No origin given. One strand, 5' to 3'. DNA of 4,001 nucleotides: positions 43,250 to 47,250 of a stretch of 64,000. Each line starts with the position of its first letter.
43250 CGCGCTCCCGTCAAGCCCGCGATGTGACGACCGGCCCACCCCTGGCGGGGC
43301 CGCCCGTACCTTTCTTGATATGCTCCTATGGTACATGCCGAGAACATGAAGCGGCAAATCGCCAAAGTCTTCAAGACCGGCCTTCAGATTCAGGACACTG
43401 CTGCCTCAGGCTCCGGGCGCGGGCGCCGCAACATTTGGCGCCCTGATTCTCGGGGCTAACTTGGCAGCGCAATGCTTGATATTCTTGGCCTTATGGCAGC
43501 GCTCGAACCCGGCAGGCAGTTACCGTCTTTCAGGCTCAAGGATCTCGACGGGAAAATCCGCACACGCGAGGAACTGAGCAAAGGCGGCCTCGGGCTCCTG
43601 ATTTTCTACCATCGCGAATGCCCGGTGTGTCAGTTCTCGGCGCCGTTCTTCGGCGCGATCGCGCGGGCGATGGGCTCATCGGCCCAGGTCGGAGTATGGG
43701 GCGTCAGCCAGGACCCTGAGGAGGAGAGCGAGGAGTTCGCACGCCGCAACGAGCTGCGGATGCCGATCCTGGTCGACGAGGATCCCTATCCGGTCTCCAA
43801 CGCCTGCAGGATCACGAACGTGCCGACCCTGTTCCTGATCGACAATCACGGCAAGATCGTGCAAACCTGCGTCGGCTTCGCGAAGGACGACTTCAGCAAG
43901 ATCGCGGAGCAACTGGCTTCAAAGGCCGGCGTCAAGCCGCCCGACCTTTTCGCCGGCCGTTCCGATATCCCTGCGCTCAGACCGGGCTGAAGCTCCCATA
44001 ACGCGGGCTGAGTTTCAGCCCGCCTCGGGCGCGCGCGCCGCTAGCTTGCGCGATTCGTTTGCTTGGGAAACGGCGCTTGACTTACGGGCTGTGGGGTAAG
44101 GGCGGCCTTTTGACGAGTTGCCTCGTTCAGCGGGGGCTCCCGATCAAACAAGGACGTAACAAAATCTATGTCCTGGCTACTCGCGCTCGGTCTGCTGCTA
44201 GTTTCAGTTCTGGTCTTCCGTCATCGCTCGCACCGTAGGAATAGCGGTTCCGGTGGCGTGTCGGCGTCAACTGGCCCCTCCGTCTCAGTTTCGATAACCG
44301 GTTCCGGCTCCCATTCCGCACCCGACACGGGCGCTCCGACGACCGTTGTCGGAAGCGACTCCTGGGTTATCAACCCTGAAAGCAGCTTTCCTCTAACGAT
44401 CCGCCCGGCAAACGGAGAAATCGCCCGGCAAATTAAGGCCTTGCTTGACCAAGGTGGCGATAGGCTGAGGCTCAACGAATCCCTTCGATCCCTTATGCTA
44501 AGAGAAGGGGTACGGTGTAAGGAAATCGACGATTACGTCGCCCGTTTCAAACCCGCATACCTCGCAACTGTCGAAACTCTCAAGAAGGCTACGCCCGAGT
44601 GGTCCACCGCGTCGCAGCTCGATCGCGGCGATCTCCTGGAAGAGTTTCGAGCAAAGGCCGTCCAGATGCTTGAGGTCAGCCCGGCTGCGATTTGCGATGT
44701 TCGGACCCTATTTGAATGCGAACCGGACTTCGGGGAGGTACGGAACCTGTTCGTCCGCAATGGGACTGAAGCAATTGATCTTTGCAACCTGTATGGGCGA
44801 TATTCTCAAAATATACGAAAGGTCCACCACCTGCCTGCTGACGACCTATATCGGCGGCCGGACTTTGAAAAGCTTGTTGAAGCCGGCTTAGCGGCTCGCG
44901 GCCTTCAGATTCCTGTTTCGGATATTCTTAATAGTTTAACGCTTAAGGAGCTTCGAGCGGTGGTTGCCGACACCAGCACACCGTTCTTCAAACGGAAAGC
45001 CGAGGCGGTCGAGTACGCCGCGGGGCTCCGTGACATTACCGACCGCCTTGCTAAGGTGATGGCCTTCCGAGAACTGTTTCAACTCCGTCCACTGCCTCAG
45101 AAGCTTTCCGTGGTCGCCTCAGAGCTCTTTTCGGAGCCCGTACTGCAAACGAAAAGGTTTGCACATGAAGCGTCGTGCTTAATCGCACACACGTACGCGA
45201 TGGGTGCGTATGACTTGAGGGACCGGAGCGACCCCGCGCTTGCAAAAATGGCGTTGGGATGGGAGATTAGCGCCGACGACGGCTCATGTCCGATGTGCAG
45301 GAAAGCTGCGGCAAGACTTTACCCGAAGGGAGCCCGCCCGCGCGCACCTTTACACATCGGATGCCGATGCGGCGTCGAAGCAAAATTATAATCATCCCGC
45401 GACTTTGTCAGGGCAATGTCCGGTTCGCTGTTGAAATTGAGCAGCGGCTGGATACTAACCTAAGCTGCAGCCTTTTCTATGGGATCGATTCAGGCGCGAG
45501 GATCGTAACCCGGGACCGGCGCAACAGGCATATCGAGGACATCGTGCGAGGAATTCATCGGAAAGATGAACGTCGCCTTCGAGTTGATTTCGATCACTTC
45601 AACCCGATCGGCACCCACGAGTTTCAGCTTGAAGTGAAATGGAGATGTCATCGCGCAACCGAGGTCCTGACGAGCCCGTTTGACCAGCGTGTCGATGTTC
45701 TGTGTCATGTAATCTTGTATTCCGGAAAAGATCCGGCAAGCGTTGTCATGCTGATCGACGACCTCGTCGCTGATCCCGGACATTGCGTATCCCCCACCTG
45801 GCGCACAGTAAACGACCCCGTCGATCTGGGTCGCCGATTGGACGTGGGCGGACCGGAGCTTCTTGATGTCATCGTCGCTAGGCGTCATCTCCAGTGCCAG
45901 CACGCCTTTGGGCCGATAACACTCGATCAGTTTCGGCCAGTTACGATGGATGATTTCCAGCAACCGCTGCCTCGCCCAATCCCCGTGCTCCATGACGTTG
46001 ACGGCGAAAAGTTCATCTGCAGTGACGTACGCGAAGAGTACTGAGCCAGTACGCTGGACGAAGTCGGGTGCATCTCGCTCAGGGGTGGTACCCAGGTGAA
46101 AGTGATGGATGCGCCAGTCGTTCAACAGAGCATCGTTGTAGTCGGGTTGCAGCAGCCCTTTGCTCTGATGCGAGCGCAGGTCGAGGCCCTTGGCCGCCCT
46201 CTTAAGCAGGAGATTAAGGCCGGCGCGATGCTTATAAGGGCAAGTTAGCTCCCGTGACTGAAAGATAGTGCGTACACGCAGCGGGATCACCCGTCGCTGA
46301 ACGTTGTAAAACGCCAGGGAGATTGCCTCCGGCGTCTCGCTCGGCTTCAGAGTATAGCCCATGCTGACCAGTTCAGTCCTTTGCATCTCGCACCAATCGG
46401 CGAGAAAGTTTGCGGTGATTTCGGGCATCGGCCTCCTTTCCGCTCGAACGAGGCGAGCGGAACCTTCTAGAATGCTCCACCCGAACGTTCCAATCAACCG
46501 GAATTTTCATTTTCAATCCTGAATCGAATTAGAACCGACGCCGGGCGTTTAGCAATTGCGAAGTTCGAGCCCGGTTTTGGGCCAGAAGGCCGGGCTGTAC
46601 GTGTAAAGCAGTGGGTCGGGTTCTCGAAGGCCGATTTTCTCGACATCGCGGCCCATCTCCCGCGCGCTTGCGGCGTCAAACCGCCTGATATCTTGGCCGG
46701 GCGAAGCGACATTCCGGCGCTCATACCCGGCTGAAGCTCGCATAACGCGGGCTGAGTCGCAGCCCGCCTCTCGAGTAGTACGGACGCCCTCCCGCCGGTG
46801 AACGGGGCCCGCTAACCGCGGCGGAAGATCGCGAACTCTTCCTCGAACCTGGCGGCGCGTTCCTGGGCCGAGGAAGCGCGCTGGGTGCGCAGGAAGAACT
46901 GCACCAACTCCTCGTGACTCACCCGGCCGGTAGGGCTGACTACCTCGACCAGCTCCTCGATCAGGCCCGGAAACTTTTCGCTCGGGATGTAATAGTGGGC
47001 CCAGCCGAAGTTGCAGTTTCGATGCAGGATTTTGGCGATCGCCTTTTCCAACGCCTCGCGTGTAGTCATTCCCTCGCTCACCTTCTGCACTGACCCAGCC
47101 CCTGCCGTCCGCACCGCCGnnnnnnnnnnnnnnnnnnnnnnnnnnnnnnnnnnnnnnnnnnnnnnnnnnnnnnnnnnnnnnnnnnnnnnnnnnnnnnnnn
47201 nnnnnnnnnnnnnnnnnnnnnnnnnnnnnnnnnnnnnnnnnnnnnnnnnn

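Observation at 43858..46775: About 2.6 kb insertion downstream of the redoxin gene, flanked by diverged copies of the gene's own 3' end, carrying two uncharacterised convergent genes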

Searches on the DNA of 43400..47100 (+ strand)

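Call 92: search_rna_families(source=window, start=43400, end=47100, threshold=evalue, max_evalue=10, show_alignments=3)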
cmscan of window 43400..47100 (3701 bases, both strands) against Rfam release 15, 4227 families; matches with E-value up to 10: 1.
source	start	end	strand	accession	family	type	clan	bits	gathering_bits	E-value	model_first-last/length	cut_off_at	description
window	43933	43958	-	RF02465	Ms_AS-5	Gene; sRNA;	-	17.5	46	7.9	12-38/45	no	Mycobacterium sRNA Ms_AS-5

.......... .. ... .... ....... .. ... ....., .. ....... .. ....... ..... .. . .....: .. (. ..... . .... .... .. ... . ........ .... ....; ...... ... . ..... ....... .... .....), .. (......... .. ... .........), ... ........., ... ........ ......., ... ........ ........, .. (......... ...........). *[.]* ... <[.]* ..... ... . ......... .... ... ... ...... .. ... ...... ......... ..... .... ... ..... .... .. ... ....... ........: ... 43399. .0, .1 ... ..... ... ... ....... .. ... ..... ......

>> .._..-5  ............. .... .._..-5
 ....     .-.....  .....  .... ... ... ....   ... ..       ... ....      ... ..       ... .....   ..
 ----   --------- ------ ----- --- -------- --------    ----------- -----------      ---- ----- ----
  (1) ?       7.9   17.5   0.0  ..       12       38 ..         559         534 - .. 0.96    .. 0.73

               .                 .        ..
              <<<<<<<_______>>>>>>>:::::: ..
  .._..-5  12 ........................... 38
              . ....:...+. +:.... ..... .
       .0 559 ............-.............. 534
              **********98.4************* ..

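Call 111: build_rna_model(alignment_id=A10, structure=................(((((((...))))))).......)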
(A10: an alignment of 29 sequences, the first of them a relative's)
Model R1 built from alignment A10 (29 sequences, 40 columns); structure: as given.
model positions 40; base pairs 7; branch points 0; effective number of sequences 29; information 1.179 bits per position. Calibrated on 0.2 Mb of random sequence (short: E-values are rough).
structure used (alignment columns):
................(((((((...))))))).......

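Call 112: search_with_rna_model(model_id=R1, source=window, filters=off, max_evalue=10, show_alignments=4)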
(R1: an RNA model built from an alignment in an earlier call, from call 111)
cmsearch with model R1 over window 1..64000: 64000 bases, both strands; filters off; matches with E-value up to 10: 20.
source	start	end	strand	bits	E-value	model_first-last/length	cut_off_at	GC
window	38294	38305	-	9.2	0.088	1-40/40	no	0.5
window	6124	6138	+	9.1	0.098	18-32/40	no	0.93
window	21158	21167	-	7.5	0.41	1-40/40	no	0.5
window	33292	33306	-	7.4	0.44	18-32/40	no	0.87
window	46732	46746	+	7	0.67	1-40/40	no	0.47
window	44466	44480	+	6.7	0.87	1-40/40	no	0.47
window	40918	40926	+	6.5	1.1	1-40/40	no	0.67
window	20146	20158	+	6.2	1.4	1-40/40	no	0.31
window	14481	14489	-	5.9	1.8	1-40/40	no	0.56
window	10463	10473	+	5.8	1.9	20-30/40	no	0.55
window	18690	18698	+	5.7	2.2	1-40/40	no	0.56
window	62613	62621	+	5.7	2.2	1-40/40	no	0.56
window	20068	20078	+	5.7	2.2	20-30/40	no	0.82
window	4016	4036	+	5.4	2.9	1-40/40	no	0.48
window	43988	44002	+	5.2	3.4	1-40/40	no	0.47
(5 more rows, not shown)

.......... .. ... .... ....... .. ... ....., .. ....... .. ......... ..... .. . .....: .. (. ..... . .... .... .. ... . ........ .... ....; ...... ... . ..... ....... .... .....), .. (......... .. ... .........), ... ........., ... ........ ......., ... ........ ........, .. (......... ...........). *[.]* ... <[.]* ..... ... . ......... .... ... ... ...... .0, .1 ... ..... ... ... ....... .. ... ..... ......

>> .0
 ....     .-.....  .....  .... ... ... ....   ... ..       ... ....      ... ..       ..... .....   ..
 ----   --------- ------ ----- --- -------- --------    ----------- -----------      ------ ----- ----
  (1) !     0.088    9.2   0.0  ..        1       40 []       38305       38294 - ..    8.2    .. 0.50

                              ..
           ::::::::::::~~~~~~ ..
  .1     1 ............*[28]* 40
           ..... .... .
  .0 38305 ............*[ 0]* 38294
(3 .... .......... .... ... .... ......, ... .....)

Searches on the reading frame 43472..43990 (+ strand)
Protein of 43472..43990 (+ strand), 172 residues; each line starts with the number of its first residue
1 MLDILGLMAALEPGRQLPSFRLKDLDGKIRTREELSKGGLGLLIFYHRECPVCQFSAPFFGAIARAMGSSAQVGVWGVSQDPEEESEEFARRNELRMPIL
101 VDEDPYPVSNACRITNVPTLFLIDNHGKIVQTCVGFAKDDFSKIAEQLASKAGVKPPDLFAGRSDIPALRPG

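Call 13: search_protein_families(library=pfam, proteins=[window:43472-43990:+], max_evalue=0.1)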
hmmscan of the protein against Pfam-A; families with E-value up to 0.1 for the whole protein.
window:43472-43990:+ (172 aa): 6 families
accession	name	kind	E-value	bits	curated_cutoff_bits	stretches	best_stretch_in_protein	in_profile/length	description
PF00578.27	AhpC-TSA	-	6e-16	58.9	26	1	13-131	1-123/124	AhpC/TSA family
PF08534.16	Redoxin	-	1.7e-09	38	26.6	1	13-148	2-148/148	Redoxin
PF13905.12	Thioredoxin_8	-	0.00048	20.8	27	1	42-129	5-94/94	Thioredoxin-like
PF00085.26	Thioredoxin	-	0.0016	18.9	23.5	0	38-81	18-59/103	Thioredoxin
PF13728.12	TraF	-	0.0054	17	23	1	40-69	131-160/224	F plasmid transfer operon protein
PF13098.12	Thioredoxin_2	-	0.013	16.3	27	1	42-140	9-99/104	Thioredoxin-like domain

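Call 18: find_encoding_contigs(protein=window:43472-43990:+, flank=10000, max_places=10)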
Protein window:43472-43990:+ (172 aa): 2 contigs read that carry it; 2 places shown.
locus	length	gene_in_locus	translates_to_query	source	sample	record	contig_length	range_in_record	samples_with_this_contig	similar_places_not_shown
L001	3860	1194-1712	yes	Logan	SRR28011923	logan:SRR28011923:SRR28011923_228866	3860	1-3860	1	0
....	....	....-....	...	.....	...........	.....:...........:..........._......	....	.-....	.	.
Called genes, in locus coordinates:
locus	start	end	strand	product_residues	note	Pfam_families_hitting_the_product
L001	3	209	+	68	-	?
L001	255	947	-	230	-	PF02622:DUF179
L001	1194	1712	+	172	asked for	PF00578:AhpC-TSA, PF08534:Redoxin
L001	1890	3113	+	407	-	-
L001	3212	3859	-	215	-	?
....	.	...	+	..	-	?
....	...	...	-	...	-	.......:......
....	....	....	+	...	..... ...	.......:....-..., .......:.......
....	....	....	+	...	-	-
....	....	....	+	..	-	-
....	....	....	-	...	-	?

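Call 19: find_related_loci(query=window:43472-43990:+, collection=genome_contigs, flank=8000)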
Query window:43472-43990:+ (172 aa) in genome_contigs; peptide patterns used: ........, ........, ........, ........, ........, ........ (x = any residue, [..] = any of these).
147 stretches matched a pattern, but none encodes a relative of the query by tblastn (E <= 1e-3).

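Call 25: find_homologous_proteins(query=window:43472-43990:+, max_evalue=1e-20)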
Query window:43472-43990:+ (172 aa): 201 proteins with E <= 1e-20 among 305 candidates; the best 120 are listed.
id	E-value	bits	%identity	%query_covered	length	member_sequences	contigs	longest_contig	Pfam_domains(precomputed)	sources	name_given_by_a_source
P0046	4.4e-101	354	92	100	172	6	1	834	PF08534.17,PF13905.13,PF00578.28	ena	-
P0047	6.7e-93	327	88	96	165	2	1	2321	PF08534.17,PF00578.28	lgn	-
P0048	4.3e-61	224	62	96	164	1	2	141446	PF13728.13,PF08534.17,PF13905.13,PF00578.28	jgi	jgi:peroxiredoxin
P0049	4.6e-61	224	62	96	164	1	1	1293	PF08534.17,PF13905.13,PF13098.14,PF00578.28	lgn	-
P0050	8.7e-61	223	63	96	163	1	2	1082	PF00085.27,PF08534.17,PF13905.13,PF00578.28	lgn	-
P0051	1.7e-60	222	62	96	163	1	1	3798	PF00085.27,PF08534.17,PF13905.13,PF00578.28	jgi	jgi:peroxiredoxin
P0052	3.1e-58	214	62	96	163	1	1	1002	PF08534.17,PF13098.14,PF00578.28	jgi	jgi:peroxiredoxin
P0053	4.7e-56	207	61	96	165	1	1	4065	PF08534.17,PF00578.28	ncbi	-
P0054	5.3e-56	207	61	96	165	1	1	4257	PF08534.17,PF00578.28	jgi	jgi:peroxiredoxin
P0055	2.1e-54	202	56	96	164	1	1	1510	PF08534.17,PF13905.13,PF00578.28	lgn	-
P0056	7.6e-53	197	56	96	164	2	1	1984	PF08534.17,PF00578.28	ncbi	-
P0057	3.5e-48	182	55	96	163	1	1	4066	PF08534.17,PF13905.13,PF00578.28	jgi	jgi:peroxiredoxin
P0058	1.2e-47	180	51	96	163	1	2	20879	PF08534.17,PF13905.13,PF00578.28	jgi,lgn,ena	jgi:peroxiredoxin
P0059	2.9e-34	136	43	93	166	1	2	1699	PF08534.17,PF13905.13,PF00578.28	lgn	-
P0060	1.3e-33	134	44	96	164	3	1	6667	PF13728.13,PF08534.17,PF13905.13,PF00578.28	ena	-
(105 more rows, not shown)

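Call 35: find_encoding_contigs(protein=P0047, flank=5000, max_places=4)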
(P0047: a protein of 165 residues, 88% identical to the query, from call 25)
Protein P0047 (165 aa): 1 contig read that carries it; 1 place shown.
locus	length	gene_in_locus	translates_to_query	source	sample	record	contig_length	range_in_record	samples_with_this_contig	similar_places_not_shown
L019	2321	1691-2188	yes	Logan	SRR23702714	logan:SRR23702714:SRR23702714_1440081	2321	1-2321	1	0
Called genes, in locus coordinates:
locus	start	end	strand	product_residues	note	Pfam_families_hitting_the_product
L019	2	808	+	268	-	?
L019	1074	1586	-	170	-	PF14512:TM1586_NiRdase (faint), PF00881:Nitroreductase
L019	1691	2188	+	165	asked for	PF00578:AhpC-TSA, PF08534:Redoxin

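Call 39: find_encoding_contigs(protein=P0046, flank=3000, max_places=4)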
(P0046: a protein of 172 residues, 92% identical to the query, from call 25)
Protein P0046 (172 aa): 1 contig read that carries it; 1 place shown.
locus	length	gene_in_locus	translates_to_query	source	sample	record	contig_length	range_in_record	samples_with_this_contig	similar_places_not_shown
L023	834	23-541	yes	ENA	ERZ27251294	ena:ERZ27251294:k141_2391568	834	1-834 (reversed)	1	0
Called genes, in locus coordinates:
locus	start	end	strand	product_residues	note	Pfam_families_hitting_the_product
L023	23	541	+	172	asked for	PF00578:AhpC-TSA, PF08534:Redoxin, PF13905:Thioredoxin_8 (faint)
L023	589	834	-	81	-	?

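Call 82: find_related_loci(query=A9, collection=metagenome_contigs, flank=6000)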
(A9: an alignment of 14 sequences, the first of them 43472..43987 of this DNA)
Query A9 (172 aa) in metagenome_contigs; peptide patterns used: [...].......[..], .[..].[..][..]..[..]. (x = any residue, [..] = any of these).
378 stretches matched a pattern; 324 encode a relative of the query (tblastn E <= 1e-3); the best 80 are kept; 80 distinct loci.
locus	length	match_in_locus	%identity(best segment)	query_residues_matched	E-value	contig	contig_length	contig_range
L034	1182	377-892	92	1-172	1e-113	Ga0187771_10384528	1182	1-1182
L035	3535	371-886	88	1-172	3e-103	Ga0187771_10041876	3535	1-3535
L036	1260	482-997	87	1-172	3e-107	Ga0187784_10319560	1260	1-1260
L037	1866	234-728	52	6-172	1e-55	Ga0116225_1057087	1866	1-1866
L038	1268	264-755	53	7-172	5e-57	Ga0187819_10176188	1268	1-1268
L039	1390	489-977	53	8-172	2e-55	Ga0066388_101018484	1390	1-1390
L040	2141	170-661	52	7-172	2e-53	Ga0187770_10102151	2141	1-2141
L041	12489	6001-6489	51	8-172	2e-52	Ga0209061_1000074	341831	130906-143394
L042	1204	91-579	51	8-172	2e-53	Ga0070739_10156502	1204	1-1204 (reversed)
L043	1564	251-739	52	8-172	7e-52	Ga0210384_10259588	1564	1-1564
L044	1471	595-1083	52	8-172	4e-52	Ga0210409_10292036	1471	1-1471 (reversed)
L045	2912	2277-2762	51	8-172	2e-50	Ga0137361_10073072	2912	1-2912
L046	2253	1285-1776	51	7-172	9e-50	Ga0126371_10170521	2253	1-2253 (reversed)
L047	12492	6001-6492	51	7-172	2e-49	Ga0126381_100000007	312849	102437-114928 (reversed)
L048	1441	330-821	49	7-172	5e-51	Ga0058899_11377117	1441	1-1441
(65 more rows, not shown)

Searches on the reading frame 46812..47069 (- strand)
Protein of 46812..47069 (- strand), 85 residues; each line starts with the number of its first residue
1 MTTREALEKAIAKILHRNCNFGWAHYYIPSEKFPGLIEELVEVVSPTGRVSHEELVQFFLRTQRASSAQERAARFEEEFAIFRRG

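Call 13: search_protein_families(library=pfam, proteins=[window:46812-47069:-], max_evalue=0.1)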
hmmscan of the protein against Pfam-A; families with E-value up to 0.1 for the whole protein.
window:46812-47069:- (85 aa): 1 family
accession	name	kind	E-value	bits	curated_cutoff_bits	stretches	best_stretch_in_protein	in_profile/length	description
PF21927.1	McpB_HAMP_2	-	0.054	14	27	1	4-35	4-34/49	Methyl-accepting chemotaxis protein McpB, second HAMP domain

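Call 14: search_protein_families(library=padloc, proteins=[window:46812-47069:-], max_evalue=0.1)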
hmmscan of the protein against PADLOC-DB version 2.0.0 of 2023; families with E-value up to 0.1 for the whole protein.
window:46812-47069:- (85 aa): 0 families

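Call 15: search_protein_families(library=phrogs, proteins=[window:46812-47069:-], max_evalue=0.1)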
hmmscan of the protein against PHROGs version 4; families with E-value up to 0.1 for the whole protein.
window:46812-47069:- (85 aa): 0 families

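Call 53: search_protein_families(library=ncbifam, proteins=[window:46812-47069:-], max_evalue=0.1)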
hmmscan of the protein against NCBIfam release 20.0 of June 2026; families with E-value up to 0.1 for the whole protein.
window:46812-47069:- (85 aa): 0 families
